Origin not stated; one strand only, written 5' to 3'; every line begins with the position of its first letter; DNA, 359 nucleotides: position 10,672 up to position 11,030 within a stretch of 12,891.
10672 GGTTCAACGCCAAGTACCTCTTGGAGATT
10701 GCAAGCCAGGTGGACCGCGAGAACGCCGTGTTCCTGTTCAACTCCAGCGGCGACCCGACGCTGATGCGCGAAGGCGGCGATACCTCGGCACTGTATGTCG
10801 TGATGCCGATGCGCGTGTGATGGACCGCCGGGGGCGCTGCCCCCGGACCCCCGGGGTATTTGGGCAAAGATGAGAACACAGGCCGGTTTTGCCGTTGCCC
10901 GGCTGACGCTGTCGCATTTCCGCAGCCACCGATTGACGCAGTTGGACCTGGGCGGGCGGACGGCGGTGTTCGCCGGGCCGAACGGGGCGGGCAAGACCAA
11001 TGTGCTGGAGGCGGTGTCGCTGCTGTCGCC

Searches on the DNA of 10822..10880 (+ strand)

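Call 12: search_dna_similar(query=window:10822-10880:+, collection=plasmids, mode=distant, max_evalue=1, max_rows=40)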
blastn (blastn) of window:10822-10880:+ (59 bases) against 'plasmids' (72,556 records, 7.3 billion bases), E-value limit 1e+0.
Records with a match: 57; places in all: 86; records where one place covers at least 80% of the query: 6.
Best place of each record, by identity: >=99% 4; 95-99% 4; 90-95% 11; 80-90% 36; 60-80% 2.
By first word of the organism name: Paracoccus 22; Cereibacter 4; Ruegeria 4; Prescottella 4; Sagittula 3; Leisingera 2; Loktanella 2; Actinomadura 2; Nocardia 2; Gemmobacter 1; and 11 more.
By predicted mobility (MOB-suite, as given by PLSDB): non-mobilizable 49; mobilizable 5; conjugative 3.
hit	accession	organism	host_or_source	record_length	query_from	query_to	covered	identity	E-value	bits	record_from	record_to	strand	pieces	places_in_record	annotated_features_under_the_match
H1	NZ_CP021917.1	Sagittula sp. P11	cell culture,sulfidic waters (60 m) ...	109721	4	52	83%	90.0%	9e-9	65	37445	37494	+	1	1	none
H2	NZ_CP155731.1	Sagittula stellata E-37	Pure Culture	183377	4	52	83%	88.0%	1e-7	61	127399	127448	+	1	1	none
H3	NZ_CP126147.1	Sagittula sp. MA-2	Cell culture,Coastal seawater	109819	4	52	83%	88.0%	1e-7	61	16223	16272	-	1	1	none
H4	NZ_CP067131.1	Paracoccus seriniphilus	cell culture,washing water of Bugula ...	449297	6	52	80%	89.6%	1e-6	58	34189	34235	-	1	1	none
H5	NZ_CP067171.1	Paracoccus aestuarii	cell culture,isolated from tidal flat ...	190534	7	52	78%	91.3%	3e-8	63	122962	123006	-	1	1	none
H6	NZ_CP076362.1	Gemmobacter fulvus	cell culture,Anabaena culture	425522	2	52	86%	81.8%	8e-3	46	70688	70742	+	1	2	enoyl-CoA hydratase family protein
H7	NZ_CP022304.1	Thalassococcus sp. S3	-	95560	2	52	86%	80.8%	2e-3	46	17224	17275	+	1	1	none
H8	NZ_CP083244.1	Ancylobacter polymorphus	activated sludge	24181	3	52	85%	81.1%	8e-3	46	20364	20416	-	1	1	none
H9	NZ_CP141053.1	Paracoccus denitrificans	-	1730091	7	46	68%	97.5%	7e-10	69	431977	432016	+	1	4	none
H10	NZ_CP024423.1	Paracoccus yeei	Homo sapiens,single cell,skin swab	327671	9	52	75%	87.0%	2e-5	55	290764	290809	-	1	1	none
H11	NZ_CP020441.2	Paracoccus yeei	Homo sapiens,Urine suprapubic aspirate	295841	9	52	75%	87.0%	2e-5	55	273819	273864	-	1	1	none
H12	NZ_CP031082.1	Paracoccus yeei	Homo sapiens,single cell,eye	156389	9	52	75%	87.0%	2e-5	55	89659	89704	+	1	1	none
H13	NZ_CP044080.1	Paracoccus yeei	Homo sapiens,clinical isolate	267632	9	52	75%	87.0%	2e-5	55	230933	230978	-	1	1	none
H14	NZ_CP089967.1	Cereibacter azotoformans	Owen's River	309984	9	52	75%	87.0%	2e-4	50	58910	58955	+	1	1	none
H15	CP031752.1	Cereibacter sphaeroides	cell culture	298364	9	52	75%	84.8%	8e-3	46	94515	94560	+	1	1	none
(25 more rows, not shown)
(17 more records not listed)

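Call 13: get_annotated_region(hit=H1, flank=1500)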
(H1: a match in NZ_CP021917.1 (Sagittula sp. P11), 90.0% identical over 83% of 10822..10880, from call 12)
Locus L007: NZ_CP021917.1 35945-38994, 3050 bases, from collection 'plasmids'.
description: Sagittula sp. P11 plasmid unnamed4, complete sequence
organism: Sagittula sp. P11 (NCBI taxid 2009329)
taxonomy: Bacteria; Pseudomonadota; Alphaproteobacteria; Rhodobacterales; Roseobacteraceae; Sagittula; Sagittula sp. P11
host: -; source: cell culture,sulfidic waters (60 m) from the Peruvian upwelling region; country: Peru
typing (MOB-suite, as given by PLSDB): non-mobilizable; replicon rep_cluster_567
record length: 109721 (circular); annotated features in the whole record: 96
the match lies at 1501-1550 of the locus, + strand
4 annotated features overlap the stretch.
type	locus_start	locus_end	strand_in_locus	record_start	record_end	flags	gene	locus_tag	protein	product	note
CDS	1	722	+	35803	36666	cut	-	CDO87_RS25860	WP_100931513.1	ABC transporter ATP-binding protein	-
CDS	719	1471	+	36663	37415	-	-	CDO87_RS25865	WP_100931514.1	ABC transporter ATP-binding protein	-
CDS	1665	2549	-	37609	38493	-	purU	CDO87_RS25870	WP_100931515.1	formyltetrahydrofolate deformylase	GO:0009152 - purine ribonucleotide biosynthetic process [Evidence IEA]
CDS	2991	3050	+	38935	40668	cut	-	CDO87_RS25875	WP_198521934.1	sigma-54-dependent Fis family transcriptional regulator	-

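Call 14: get_annotated_region(hit=H5, flank=1500)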
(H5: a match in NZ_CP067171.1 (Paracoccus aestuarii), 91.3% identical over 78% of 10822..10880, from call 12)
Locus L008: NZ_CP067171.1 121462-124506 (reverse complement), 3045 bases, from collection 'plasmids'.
description: Paracoccus aestuarii strain DSM 19484 plasmid p190534, complete sequence
organism: Paracoccus aestuarii (NCBI taxid 453842)
taxonomy: Bacteria; Pseudomonadota; Alphaproteobacteria; Rhodobacterales; Paracoccaceae; Paracoccus; Paracoccus aestuarii
host: -; source: cell culture,isolated from tidal flat sediment; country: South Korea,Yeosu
typing (MOB-suite, as given by PLSDB): non-mobilizable; replicon rep_cluster_746
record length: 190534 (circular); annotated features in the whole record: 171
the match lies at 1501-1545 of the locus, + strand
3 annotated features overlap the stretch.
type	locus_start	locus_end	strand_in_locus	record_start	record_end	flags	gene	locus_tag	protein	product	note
CDS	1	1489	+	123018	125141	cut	nrdE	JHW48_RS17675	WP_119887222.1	class 1b ribonucleoside-diphosphate reductase subunit alpha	GO:0006260 - DNA replication [Evidence IEA]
CDS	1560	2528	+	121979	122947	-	nrdF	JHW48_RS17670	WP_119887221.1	class 1b ribonucleoside-diphosphate reductase subunit beta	GO:0009265 - 2'-deoxyribonucleotide biosynthetic process [Evidence IEA]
CDS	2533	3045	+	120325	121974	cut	-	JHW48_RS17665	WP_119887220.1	HAMP domain-containing sensor histidine kinase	GO:0007165 - signal transduction [Evidence IEA]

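Call 15: get_annotated_region(hit=H9, flank=1500)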
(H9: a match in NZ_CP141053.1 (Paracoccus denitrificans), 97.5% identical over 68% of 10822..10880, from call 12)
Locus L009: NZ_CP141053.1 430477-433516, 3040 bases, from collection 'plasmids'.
description: Paracoccus denitrificans strain HAMBI_2443 plasmid unnamed1, complete sequence
organism: Paracoccus denitrificans (NCBI taxid 266)
taxonomy: Bacteria; Pseudomonadota; Alphaproteobacteria; Rhodobacterales; Paracoccaceae; Paracoccus; Paracoccus denitrificans
host: -; source: -; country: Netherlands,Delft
typing (MOB-suite, as given by PLSDB): conjugative; replicon rep_cluster_746; relaxase MOBP; mating-pair formation MPF_T
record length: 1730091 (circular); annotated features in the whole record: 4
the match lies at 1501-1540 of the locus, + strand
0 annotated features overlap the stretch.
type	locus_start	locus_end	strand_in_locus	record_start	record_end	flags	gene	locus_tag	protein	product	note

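Call 16: get_annotated_region(hit=H14, flank=1500)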
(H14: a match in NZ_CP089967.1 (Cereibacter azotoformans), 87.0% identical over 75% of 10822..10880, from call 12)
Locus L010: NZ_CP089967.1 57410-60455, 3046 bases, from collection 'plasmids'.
description: Cereibacter azotoformans strain ORIO plasmid pORIO1, complete sequence
organism: Cereibacter azotoformans (NCBI taxid 43057)
taxonomy: Bacteria; Pseudomonadota; Alphaproteobacteria; Rhodobacterales; Paracoccaceae; Cereibacter; Cereibacter azotoformans
host: -; source: Owen's River; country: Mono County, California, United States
typing (MOB-suite, as given by PLSDB): non-mobilizable; replicon rep_cluster_252
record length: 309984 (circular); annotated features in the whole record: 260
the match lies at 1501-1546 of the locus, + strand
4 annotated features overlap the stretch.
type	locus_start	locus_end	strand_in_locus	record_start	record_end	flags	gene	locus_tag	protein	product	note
CDS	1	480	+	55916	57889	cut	tkt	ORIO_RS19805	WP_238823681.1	transketolase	GO:0006098 - pentose-phosphate shunt [Evidence IEA]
CDS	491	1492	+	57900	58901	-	gap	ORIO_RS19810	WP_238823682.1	type I glyceraldehyde-3-phosphate dehydrogenase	GO:0006094 - gluconeogenesis [Evidence IEA]; GO:0019682 - glyceraldehyde-3-phosphate metabolic process [Evidence IEA]; ...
CDS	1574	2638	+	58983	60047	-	fba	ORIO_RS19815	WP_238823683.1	class II fructose-bisphosphate aldolase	GO:0006096 - glycolytic process [Evidence IEA]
CDS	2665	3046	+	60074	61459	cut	-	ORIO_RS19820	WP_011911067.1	ribulose-bisphosphate carboxylase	-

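Call 66: search_dna_similar(query=window:10822-10880:+, collection=phages, mode=distant, max_evalue=1, max_rows=15)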
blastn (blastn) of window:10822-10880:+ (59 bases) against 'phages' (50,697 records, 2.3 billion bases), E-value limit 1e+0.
Records with a match: 1; places in all: 1; records where one place covers at least 80% of the query: 0.
Best place of each record, by identity: 80-90% 1.
By first word of the organism name: Inovirus 1.
By host as written in the record: porcine 1.
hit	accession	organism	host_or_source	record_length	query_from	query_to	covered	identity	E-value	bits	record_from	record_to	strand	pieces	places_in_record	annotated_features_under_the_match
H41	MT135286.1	Inovirus sp.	porcine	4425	9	36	47%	89.3%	4e-1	38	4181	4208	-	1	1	none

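Call 89: build_rna_model(alignment_id=A1, structure=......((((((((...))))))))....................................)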
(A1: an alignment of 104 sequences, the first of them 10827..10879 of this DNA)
Model R1 built from alignment A1 (104 sequences, 61 columns); structure: as given.
model positions 53; base pairs 8; branch points 0; effective number of sequences 12.17; information 1.047 bits per position. Calibrated on 0.2 Mb of random sequence (short: E-values are rough).
structure used (alignment columns):
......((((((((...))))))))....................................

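Call 90: search_with_rna_model(model_id=R1, sources=[window, L090, L091, L092, L093, L094, L095, L096, L097, L098, L099, L100, L101, L102, L103, L104, L105, L106, L107, L108, L109, L110, L111, L112, L113, L114, L115, L116, L117, L118, L119, L120, L121, L122, L123, L124, L125, L126, L127, L128, L129, L130, L131, L132, L133, L134, L135, L136, L137, L138, L139, L140, L141, L142, L143, L145, L146, L147, L148, L149, L150, L151, L152, L153], max_evalue=0.01, make_alignment=true)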
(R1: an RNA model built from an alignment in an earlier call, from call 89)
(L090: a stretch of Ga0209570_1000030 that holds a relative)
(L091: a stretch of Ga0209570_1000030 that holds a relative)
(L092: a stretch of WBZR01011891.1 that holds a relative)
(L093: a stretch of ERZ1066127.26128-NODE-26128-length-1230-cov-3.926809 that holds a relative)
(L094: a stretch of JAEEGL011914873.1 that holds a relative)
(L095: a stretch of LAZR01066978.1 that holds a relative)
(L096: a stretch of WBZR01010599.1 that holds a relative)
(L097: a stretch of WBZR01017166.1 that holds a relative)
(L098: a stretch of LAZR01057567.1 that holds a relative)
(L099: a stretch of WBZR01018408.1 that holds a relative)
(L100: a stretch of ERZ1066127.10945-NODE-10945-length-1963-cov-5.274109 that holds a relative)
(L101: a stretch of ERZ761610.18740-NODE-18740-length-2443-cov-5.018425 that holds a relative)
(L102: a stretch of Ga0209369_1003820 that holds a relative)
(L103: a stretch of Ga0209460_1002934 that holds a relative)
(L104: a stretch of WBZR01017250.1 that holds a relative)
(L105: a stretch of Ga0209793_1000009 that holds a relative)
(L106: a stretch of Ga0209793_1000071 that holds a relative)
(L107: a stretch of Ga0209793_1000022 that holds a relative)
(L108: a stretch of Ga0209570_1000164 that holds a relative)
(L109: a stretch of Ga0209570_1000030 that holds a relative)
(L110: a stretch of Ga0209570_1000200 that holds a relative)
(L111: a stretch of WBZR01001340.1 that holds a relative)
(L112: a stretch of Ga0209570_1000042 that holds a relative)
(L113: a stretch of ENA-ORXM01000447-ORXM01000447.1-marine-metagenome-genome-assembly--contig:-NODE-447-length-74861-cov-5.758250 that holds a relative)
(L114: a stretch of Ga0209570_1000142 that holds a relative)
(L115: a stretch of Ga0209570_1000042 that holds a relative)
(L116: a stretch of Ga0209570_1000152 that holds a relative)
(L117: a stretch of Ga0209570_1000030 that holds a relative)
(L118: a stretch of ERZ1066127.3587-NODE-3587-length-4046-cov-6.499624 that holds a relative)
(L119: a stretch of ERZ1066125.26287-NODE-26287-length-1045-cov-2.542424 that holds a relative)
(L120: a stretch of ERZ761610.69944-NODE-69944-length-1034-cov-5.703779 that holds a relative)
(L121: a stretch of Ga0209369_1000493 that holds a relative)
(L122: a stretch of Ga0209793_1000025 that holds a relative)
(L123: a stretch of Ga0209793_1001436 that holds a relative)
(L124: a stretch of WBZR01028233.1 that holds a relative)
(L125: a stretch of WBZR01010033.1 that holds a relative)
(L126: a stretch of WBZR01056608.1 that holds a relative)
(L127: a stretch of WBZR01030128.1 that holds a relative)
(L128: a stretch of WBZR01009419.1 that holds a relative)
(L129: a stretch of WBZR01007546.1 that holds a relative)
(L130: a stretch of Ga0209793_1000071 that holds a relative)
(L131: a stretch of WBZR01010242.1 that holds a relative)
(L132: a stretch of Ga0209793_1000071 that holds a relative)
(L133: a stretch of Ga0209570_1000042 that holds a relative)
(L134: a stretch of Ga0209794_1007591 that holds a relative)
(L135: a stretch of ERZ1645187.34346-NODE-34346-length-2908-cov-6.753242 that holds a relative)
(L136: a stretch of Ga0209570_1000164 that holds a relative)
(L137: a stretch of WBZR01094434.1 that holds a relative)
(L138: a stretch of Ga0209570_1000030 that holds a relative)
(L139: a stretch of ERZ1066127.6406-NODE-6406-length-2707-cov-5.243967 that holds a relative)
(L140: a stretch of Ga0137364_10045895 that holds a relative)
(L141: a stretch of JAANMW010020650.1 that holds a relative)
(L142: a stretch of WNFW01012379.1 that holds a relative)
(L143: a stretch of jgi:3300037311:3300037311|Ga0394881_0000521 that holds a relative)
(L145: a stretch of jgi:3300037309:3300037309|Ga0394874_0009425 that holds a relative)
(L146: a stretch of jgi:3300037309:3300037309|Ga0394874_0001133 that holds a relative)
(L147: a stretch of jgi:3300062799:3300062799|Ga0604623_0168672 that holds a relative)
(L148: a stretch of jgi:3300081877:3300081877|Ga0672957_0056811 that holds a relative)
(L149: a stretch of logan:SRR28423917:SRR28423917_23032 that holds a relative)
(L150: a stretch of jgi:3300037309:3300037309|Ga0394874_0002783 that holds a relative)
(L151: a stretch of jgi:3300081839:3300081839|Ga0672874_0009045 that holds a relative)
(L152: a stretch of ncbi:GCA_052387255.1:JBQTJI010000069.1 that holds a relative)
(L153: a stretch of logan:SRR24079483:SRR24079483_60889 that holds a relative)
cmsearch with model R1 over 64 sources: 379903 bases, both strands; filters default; matches with E-value up to 0.01: 80.
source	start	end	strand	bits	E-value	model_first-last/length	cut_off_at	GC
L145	2234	2286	+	74.4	1.1e-20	1-53/53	no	0.72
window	10827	10879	+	72.2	5.2e-20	1-53/53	no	0.7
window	7086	7138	-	70.6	1.7e-19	1-53/53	no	0.68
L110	8081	8133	-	70.1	2.4e-19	1-53/53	no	0.66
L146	48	100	+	70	2.6e-19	1-53/53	no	0.7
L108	3030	3082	-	68.9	5.6e-19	1-53/53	no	0.68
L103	6732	6784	+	68.1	1e-18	1-53/53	no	0.68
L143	9946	9998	+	68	1.1e-18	1-53/53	no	0.68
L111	9385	9441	+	66.6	3.1e-18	1-53/53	no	0.74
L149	5002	5054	+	66.4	3.6e-18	1-53/53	no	0.68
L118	3213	3265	+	66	4.6e-18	1-53/53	no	0.7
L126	743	802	-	63.8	2.2e-17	1-53/53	no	0.72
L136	594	650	+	63.4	3.1e-17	1-53/53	no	0.61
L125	31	86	-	63.2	3.7e-17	1-53/53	no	0.68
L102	1558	1614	-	63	4e-17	1-53/53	no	0.63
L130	3668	3724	-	63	4e-17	1-53/53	no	0.63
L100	1665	1721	-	62.9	4.3e-17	1-53/53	no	0.68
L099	2805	2855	-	62.5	5.8e-17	1-53/53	no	0.71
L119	366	421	-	61.6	1.1e-16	1-53/53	no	0.7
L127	654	711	-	61.3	1.4e-16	1-53/53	no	0.72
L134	516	572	-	61.1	1.6e-16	1-53/53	no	0.65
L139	1655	1705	-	61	1.8e-16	1-53/53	no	0.71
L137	1041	1097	+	59.6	4.8e-16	1-53/53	no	0.7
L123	7231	7288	+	56.6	4.2e-15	1-53/53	no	0.66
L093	428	486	+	56.2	5.7e-15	1-53/53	no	0.69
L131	1950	2008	+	56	6.8e-15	1-53/53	no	0.68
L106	876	932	+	51.4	1.9e-13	1-53/53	no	0.54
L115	1426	1482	+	51.4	1.9e-13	1-53/53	no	0.54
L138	5787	5848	-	51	2.5e-13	1-53/53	no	0.65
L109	2248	2305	+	50.7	3.1e-13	1-53/53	no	0.59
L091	2806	2858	-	50.7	3.2e-13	1-53/53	no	0.74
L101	219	280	+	48.4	1.6e-12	1-53/53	no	0.63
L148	2162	2215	+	48.1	2.1e-12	1-53/53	no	0.67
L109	11057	11115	+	43.6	5.4e-11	1-53/53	no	0.63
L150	4999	5048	+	43.5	5.5e-11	1-53/53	no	0.64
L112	1134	1183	+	42.9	9e-11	1-53/53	no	0.58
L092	1502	1540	+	42.6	1.1e-10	1-53/53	no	0.67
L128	1878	1926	+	40.2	6.4e-10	1-53/53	no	0.65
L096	4703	4745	+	39.5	1.1e-09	1-53/53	no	0.65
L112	6042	6101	+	39.2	1.3e-09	1-53/53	no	0.62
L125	1034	1105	+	38.3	2.5e-09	1-53/53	no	0.72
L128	1925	1967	-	37.2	5.5e-09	1-53/53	no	0.6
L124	2838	2886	-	36.9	6.8e-09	1-53/53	no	0.69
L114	155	205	-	36.2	1.1e-08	1-53/53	no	0.57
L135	1166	1201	-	36.1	1.2e-08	1-53/53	no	0.61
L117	44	92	-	35.9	1.4e-08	1-53/53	no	0.57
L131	2137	2186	-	35.7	1.6e-08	1-53/53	no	0.66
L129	1910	1947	-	35.5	1.9e-08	1-53/53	no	0.58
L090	355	408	-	35.2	2.4e-08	1-53/53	no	0.61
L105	1229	1277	-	35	2.6e-08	1-53/53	no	0.71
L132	3262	3299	-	34.2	4.9e-08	1-53/53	no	0.53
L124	2797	2838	+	33.4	8.4e-08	1-53/53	no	0.64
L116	10003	10045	-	33.2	9.9e-08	1-53/53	no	0.6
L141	1322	1375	+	32.8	1.4e-07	1-53/53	no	0.54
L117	11389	11428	+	31.9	2.4e-07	1-53/53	no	0.52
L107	328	362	+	31.8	2.7e-07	1-53/53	no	0.57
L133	4047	4098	+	31.5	3.3e-07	1-53/53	no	0.58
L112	4768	4801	-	31.4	3.6e-07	1-53/53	no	0.53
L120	9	47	-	30.6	6.6e-07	1-53/53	no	0.59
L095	621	672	-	30.6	6.7e-07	1-53/53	no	0.6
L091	8589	8627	-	30.1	9.6e-07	1-53/53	no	0.56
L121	3947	3990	-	29.8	1.1e-06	1-53/53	no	0.61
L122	11086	11129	+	29.8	1.1e-06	1-53/53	no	0.61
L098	696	723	-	29.7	1.3e-06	1-53/53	no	0.5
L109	2306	2335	-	29.5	1.5e-06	1-53/53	no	0.57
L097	557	605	+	28.9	2.1e-06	1-53/53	no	0.65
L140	1524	1574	-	28.5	2.9e-06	1-53/53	no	0.63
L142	4594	4644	-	28.5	2.9e-06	1-53/53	no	0.63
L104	2986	3013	+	27.3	7e-06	1-53/53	no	0.46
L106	933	985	-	26.4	1.3e-05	1-53/53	no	0.62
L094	681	709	-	26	1.8e-05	1-53/53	no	0.45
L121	3916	3944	+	25.6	2.3e-05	1-53/53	no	0.45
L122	11132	11160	-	25.6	2.3e-05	1-53/53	no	0.45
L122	5100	5155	+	24.2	6.7e-05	1-53/53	no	0.52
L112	8940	8976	-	23.9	8.5e-05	1-53/53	no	0.62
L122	1879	1908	-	21.4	0.00049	1-53/53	no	0.43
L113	3518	3552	+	20.9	0.00075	1-53/53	no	0.49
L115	1483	1528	-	20.3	0.0011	1-53/53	no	0.61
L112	8904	8939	+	18.4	0.0045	1-53/53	no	0.53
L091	164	204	-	17.5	0.0085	1-53/53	no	0.54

Alignment A3: 80 matches aligned to the model, 84 columns, each read 5' to 3' on its own strand. Consensus structure (alignment columns), stored with it:
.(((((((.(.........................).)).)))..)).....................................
